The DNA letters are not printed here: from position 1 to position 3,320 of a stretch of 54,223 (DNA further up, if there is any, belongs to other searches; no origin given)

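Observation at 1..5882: Giant exported Cys-rich ORF (at least 1960 aa) fills the apparently empty first 5.9 kb and is missing from the supplied ORF track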

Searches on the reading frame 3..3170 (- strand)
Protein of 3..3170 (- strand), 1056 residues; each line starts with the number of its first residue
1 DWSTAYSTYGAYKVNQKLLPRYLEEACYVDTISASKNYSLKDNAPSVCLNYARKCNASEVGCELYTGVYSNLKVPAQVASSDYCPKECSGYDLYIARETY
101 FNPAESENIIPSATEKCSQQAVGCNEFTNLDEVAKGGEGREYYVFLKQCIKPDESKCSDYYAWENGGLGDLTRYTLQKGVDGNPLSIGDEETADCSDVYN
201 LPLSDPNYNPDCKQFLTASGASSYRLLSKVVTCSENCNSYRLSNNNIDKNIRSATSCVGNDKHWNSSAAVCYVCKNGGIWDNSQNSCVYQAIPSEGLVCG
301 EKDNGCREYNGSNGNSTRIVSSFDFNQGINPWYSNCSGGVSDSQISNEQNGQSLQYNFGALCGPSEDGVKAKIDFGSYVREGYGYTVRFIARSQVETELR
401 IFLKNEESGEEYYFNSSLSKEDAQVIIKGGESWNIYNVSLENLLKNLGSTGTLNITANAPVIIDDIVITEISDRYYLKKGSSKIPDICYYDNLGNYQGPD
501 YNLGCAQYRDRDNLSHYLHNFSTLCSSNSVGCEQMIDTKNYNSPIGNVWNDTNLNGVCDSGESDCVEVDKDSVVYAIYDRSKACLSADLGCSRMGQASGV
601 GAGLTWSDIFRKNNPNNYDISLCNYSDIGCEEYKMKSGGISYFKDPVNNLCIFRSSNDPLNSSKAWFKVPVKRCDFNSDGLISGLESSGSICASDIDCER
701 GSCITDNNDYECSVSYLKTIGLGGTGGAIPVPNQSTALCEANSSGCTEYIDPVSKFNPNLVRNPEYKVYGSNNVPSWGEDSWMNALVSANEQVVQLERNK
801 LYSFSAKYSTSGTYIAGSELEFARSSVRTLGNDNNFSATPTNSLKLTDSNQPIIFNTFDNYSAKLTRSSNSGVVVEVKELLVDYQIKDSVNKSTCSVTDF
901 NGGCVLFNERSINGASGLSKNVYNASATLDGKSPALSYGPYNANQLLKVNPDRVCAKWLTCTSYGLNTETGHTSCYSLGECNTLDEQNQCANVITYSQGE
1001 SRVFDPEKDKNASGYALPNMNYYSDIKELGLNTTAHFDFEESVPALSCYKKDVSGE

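Call 52: predict_structure(alignment_id=A4)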
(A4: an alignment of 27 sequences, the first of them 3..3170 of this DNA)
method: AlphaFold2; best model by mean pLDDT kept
length: 1056 residues; sequences in the alignment: 27
mean_pLDDT: 59.8   pTM: 0.31
mean pLDDT of the five models: 59.8, 58.5, 57.9, 55.9, 55.7
residues with pLDDT >= 90: 41; 70-90: 365; 50-70: 261; < 50: 389
segments of 3 or more residues with pLDDT < 50: 1-18, 59-147, 168-170, 236-245, 290-316, 417-420, 473-487, 491-505, 508-515, 519-533, 578-593, 597-600, 602-606, 611-613, 619-645, 715-729, 738-748, 833-835, 883-889, 909-921, 940-942, 950-957, 983-988, 1004-1020, 1026-1056
pLDDT, mean of each block of 10 residues (from residue 1): 25 40 78 73 67 58 42 42 32 26 27 33 26 26 38 75 58 76 71 70 60 77 76 55 54 79 81 67 60 31 30 47 82 89 78 88 76 87 82 89 87 66 74 78 77 91 86 40 42 45 45 46 44 50 67 82 76 50 44 47 46 48 39 38 52 72 71 85 80 74 84 50 35 51 39 61 71 63 83 78 83 84 79 61 82 79 84 80 47 65 55 33 59 58 55 42 57 56 48 56 44 43 47 37 36 33
secondary structure, 60 per line:
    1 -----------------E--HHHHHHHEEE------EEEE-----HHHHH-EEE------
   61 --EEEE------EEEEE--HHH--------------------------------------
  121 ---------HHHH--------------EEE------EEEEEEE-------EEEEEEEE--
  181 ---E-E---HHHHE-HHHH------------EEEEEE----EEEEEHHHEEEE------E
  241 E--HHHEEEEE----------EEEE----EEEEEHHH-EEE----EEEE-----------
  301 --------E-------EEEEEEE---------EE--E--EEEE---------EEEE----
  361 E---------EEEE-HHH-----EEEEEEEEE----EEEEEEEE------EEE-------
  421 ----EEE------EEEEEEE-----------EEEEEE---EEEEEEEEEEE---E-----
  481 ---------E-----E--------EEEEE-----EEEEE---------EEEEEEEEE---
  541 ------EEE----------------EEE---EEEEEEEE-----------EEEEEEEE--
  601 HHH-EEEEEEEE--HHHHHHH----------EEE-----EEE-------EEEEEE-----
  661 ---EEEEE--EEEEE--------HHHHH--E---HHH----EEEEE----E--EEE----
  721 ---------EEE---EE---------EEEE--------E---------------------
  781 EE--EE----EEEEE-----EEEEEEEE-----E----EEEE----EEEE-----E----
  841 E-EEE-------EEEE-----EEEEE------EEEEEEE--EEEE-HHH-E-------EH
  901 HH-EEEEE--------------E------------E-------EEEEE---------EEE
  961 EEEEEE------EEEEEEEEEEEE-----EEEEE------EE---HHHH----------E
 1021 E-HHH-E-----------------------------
elements in order (helices of 4 or more, strands of 3 or more residues): H21-27 E28-30 E37-40 H46-50 E52-54 E63-66 E73-77 H130-133 E148-150 E157-163 E171-178 H190-193 H196-199 E212-217 E222-226 E230-233 E247-251 E262-265 E270-274 E279-281 E286-289 E317-323 E340-343 E353-356 E371-374 E384-392 E397-404 E411-413 E425-427 E434-440 E452-457 E461-471 E505-509 E515-519 E529-537 E547-549 E566-568 E572-579 E591-598 E605-612 H615-621 E632-634 E640-642 E650-655 E664-668 E671-675 H684-688 E702-706 E714-716 E730-732 E747-750 E791-795 E801-808 E819-822 E827-830 E843-845 E853-856 E862-866 E873-879 E882-885 E904-908 E944-948 E958-966 E973-984 E990-994 H1006-1009
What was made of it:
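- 498..923 (-): Cys-free beta-rich domain B3, residues ~1654-1795. Fold family not established. Beta strands at pLDDT 61-84 (call 52).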

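Call 54: fold_search(model_id=the predicted structure, library=pdb)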
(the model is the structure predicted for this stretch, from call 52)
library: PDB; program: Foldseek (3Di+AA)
matches with E <= 10: 1616; with E <= 0.001: 145
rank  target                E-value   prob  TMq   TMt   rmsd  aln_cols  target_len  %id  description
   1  9vqm_D                8.8e-08  0.98  0.09  0.11  37.0       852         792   11  Cryo-EM structure of Elapor1WT in tetrameric form (released 2025-07-23)
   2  4xuo_A                5.9e-07  1.00  0.12  0.71   4.4       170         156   16  Structure of the CBM22-1 xylan-binding domain from Paenibacillus barcinonensis Xyn10C (released 2015-06-03)
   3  4xup_C                6.2e-07  1.00  0.12  0.68   5.4       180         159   16  Structure of the N-terminal CBM22-1-CBM22-2 tandem domain from Paenibacillus barcinonensis Xyn10C (released 2015-06-03)
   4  9vql_B                7.3e-07  0.97  0.09  0.11  36.1       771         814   10  Cryo-EM structure of the dimeric Elapor1 mutant (released 2025-07-23)
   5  4xup_E                1.1e-06  1.00  0.12  0.68   5.3       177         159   15  Structure of the N-terminal CBM22-1-CBM22-2 tandem domain from Paenibacillus barcinonensis Xyn10C (released 2015-06-03)
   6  2w5f_A                1.2e-06  1.00  0.12  0.23   4.4       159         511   19  High resolution crystallographic structure of the Clostridium thermocellum N-terminal endo-1,4-beta-D-xylanase 10B (Xy (released 2010-01-19)
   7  2w5f_B                2.1e-06  1.00  0.12  0.23   4.4       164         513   18  High resolution crystallographic structure of the Clostridium thermocellum N-terminal endo-1,4-beta-D-xylanase 10B (Xy (released 2010-01-19)
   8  4xup_F                2.6e-06  1.00  0.12  0.36  25.4       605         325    9  Structure of the N-terminal CBM22-1-CBM22-2 tandem domain from Paenibacillus barcinonensis Xyn10C (released 2015-06-03)
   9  5b4x_C                3.0e-06  0.92  0.09  0.13  30.8       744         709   12  Crystal structure of the ApoER2 ectodomain in complex with the Reelin R56 fragment (released 2017-04-26)
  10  4xup_B                3.7e-06  1.00  0.12  0.38  28.3       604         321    8  Structure of the N-terminal CBM22-1-CBM22-2 tandem domain from Paenibacillus barcinonensis Xyn10C (released 2015-06-03)
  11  8w7n                  3.9e-06  0.94  0.09  0.10  27.8       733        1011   10  Crystal structure of the in-cell Cry1Aa purified from Bacillus thuringiensis (released 2024-03-06)
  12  2wys_B                5.7e-06  1.00  0.11  0.22  12.1       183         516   18  High resolution crystallographic structure of the Clostridium thermocellum N-terminal endo-1,4-beta-D-xylanase 10B (Xy (released 2010-08-25)
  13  4xup_A                6.3e-06  1.00  0.12  0.36  28.2       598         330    8  Structure of the N-terminal CBM22-1-CBM22-2 tandem domain from Paenibacillus barcinonensis Xyn10C (released 2015-06-03)
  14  4xup_D                6.3e-06  1.00  0.13  0.37  27.4       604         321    9  Structure of the N-terminal CBM22-1-CBM22-2 tandem domain from Paenibacillus barcinonensis Xyn10C (released 2015-06-03)
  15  9jsf                  8.2e-06  1.00  0.12  0.23  18.1       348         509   11  Clostridium perfringens iota toxin pore Ib in prepore I state (released 2025-05-14)
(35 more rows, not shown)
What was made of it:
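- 1758..2213 (-): Beta-sandwich B2, residues ~1224-1375, homologous to B1. The equivalent region of homologues carries the CBM_4_9 Pfam hit. Foldseek CBM22/CBM4 TM ~0.7 (call 54).
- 933..1709 (-): Cys-rich region 3, residues 1392-1650. Weak whole-model Foldseek resemblance to the Cys-repeat ectodomains Elapor1 and ApoER2 (call 54).
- Closest known: Eukaryote-type Cys-repeat ectodomains. Same: Weak Foldseek resemblance (call 54).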
